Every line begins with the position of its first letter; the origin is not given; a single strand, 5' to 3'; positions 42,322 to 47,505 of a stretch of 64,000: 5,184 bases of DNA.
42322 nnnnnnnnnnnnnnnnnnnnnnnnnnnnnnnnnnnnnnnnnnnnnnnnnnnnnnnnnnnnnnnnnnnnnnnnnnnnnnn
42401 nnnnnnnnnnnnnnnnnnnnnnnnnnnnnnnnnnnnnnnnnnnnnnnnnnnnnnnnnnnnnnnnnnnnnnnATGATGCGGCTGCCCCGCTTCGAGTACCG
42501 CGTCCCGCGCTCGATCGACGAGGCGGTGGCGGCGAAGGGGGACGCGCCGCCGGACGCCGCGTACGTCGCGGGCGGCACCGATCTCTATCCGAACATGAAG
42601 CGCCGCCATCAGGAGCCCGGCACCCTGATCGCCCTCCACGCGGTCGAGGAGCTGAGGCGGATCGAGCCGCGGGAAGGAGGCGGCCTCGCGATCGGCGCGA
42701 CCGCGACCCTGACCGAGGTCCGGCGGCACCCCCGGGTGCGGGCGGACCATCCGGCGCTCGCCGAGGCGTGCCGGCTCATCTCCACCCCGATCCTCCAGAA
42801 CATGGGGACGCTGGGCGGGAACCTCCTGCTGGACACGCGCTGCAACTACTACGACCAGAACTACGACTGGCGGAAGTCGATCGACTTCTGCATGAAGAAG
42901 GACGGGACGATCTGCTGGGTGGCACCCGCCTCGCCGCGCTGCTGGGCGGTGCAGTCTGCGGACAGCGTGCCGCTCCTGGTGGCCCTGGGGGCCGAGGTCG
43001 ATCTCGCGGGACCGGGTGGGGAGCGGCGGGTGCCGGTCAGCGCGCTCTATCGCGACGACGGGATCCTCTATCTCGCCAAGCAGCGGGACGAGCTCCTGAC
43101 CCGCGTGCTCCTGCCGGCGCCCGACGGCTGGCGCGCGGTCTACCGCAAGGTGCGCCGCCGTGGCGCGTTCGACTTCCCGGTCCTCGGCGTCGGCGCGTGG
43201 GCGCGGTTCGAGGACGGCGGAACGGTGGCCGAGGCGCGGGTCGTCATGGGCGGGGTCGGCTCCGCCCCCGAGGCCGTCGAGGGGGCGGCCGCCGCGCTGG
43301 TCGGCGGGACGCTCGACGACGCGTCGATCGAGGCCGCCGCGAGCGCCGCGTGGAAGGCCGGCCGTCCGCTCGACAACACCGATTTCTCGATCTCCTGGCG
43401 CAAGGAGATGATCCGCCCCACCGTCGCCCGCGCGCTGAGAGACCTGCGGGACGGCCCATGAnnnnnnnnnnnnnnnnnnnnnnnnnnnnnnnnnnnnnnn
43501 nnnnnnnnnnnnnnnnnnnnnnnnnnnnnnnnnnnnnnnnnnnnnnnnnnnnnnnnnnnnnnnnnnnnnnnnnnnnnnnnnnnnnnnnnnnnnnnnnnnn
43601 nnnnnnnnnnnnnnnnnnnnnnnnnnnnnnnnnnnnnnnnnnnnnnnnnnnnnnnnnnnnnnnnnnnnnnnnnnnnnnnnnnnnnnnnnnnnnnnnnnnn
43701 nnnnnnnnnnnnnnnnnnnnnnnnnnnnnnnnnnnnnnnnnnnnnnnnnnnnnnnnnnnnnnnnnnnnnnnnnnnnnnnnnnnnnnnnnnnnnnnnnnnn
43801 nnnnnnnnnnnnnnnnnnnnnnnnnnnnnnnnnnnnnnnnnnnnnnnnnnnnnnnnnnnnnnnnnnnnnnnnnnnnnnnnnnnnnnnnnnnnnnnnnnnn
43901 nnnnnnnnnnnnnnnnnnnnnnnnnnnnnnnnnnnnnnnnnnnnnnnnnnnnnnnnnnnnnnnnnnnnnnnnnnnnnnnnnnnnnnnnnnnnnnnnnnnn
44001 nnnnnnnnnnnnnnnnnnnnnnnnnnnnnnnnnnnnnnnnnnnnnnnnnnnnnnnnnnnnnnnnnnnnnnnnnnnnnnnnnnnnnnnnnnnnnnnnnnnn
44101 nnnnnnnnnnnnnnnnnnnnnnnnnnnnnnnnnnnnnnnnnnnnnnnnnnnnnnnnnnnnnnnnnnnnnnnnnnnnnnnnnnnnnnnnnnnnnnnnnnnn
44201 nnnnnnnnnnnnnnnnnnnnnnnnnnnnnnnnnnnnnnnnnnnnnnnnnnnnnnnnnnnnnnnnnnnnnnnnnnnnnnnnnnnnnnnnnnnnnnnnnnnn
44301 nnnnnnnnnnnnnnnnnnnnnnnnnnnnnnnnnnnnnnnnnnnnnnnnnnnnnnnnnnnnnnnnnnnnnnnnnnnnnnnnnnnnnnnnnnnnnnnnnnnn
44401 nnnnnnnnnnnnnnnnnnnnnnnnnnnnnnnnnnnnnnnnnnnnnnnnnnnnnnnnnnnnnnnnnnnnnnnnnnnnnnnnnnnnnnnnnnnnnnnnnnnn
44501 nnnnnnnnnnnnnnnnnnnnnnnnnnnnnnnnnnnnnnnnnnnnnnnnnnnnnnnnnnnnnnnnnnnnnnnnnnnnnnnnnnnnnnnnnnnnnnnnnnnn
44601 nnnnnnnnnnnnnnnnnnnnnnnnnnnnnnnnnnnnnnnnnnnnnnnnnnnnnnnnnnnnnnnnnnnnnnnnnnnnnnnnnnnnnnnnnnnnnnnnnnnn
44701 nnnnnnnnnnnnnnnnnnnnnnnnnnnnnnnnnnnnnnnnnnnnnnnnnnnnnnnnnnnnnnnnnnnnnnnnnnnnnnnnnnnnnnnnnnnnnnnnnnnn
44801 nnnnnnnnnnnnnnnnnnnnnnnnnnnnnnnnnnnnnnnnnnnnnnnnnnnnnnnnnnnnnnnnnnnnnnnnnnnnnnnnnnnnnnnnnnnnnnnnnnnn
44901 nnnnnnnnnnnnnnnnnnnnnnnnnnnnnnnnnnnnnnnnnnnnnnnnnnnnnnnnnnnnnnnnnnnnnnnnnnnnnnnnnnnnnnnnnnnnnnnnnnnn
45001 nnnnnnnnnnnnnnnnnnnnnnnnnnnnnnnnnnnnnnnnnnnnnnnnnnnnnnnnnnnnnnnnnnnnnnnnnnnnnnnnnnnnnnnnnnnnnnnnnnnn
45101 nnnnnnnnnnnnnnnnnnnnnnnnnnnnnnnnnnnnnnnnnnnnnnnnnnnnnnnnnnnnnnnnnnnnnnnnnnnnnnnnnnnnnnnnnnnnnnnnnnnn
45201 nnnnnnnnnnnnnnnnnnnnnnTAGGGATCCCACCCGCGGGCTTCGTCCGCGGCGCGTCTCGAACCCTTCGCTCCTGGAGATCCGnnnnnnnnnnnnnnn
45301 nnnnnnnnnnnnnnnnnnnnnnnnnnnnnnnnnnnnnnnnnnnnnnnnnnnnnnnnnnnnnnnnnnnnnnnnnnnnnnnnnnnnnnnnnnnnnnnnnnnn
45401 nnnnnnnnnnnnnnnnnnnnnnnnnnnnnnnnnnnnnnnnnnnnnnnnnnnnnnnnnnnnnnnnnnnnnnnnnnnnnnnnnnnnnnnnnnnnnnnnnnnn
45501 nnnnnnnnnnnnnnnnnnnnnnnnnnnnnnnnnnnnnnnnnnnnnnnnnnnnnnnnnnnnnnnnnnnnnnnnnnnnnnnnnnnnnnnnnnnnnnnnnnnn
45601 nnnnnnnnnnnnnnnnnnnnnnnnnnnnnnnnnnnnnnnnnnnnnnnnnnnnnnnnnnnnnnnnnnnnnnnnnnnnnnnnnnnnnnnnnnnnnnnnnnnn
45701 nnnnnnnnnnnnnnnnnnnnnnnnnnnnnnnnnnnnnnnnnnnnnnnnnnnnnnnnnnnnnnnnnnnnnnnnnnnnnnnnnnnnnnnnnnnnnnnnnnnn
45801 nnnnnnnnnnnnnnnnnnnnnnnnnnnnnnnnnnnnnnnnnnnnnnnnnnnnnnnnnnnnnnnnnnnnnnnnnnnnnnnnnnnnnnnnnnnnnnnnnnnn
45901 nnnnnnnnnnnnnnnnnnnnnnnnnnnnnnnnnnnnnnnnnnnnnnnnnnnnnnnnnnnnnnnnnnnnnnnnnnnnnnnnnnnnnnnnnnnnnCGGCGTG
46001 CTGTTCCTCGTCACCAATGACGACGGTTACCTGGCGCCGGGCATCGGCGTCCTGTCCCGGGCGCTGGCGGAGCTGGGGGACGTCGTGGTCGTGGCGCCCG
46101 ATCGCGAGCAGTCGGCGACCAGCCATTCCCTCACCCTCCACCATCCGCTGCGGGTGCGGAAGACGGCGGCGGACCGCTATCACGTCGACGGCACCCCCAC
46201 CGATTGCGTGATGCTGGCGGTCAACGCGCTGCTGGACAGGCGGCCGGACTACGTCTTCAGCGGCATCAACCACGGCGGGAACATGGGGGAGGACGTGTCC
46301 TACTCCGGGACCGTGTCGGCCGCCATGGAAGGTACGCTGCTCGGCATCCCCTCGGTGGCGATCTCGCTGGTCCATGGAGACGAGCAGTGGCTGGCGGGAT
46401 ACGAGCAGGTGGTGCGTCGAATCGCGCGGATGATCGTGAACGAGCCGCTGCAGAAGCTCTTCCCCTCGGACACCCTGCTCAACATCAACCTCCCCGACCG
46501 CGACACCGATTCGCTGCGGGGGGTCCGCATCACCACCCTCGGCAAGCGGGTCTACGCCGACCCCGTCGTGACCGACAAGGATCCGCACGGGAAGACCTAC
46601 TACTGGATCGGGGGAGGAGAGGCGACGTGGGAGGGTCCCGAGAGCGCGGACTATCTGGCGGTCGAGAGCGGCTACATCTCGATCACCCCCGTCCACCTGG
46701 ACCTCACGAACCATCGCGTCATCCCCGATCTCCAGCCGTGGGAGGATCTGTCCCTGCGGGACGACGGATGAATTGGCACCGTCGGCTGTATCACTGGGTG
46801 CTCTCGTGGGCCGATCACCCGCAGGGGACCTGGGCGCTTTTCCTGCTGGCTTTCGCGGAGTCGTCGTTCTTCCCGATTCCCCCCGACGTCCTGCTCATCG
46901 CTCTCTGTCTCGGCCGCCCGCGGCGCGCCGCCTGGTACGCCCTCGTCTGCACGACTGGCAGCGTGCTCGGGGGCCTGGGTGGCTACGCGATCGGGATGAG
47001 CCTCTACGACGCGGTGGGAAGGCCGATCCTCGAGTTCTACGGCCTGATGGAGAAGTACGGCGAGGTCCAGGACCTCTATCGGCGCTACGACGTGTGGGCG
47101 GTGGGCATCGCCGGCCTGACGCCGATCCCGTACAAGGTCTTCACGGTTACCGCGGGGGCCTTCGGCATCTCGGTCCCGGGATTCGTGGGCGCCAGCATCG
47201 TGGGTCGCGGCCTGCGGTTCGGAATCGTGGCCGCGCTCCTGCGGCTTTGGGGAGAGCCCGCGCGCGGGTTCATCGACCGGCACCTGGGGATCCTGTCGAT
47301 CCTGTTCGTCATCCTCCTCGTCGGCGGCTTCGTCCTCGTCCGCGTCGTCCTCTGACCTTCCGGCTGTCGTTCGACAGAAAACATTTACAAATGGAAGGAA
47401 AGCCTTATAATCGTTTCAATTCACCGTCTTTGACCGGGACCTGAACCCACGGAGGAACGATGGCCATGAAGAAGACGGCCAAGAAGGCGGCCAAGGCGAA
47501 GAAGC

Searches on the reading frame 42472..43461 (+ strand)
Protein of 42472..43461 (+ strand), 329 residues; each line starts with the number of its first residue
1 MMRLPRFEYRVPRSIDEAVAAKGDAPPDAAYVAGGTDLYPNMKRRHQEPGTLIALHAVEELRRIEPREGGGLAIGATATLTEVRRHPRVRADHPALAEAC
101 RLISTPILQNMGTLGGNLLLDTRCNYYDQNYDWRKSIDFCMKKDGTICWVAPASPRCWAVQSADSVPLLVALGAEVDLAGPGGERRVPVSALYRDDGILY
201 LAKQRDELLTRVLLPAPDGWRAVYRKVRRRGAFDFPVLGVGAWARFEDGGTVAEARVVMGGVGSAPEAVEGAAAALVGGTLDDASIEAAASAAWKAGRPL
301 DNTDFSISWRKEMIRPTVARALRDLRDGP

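Call 86: search_protein_families(library=pfam, proteins=[window:42472-43461:+], max_evalue=0.000001)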
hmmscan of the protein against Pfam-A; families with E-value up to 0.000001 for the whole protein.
window:42472-43461:+ (329 aa): 2 families
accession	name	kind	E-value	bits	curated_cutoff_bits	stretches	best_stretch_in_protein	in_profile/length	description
PF00941.27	FAD_binding_5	-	2.9e-38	131.8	27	1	6-216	2-169/170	FAD binding domain in molybdopterin dehydrogenase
PF03450.22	CO_deh_flav_C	-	1.2e-14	54.7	25.5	1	223-324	2-101/102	CO dehydrogenase flavoprotein C-terminal domain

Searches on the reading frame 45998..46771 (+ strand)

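Call 86: search_protein_families(library=pfam, proteins=[window:45998-46771:+], max_evalue=0.000001)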
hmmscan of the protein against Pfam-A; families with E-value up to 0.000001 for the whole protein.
window:45998-46771:+ (257 aa): 1 family
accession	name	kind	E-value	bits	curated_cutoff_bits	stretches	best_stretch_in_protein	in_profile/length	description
PF01975.23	SurE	-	2.3e-62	210.6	22.1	1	4-187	2-188/189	Survival protein SurE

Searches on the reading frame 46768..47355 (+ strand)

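Call 86: search_protein_families(library=pfam, proteins=[window:46768-47355:+], max_evalue=0.000001)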
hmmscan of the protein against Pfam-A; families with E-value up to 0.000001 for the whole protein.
window:46768-47355:+ (195 aa): 1 family
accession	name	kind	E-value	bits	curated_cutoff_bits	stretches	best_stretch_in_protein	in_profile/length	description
PF09335.16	VTT_dom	-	8.7e-10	39.6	33.9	1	54-157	16-120/123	VTT domain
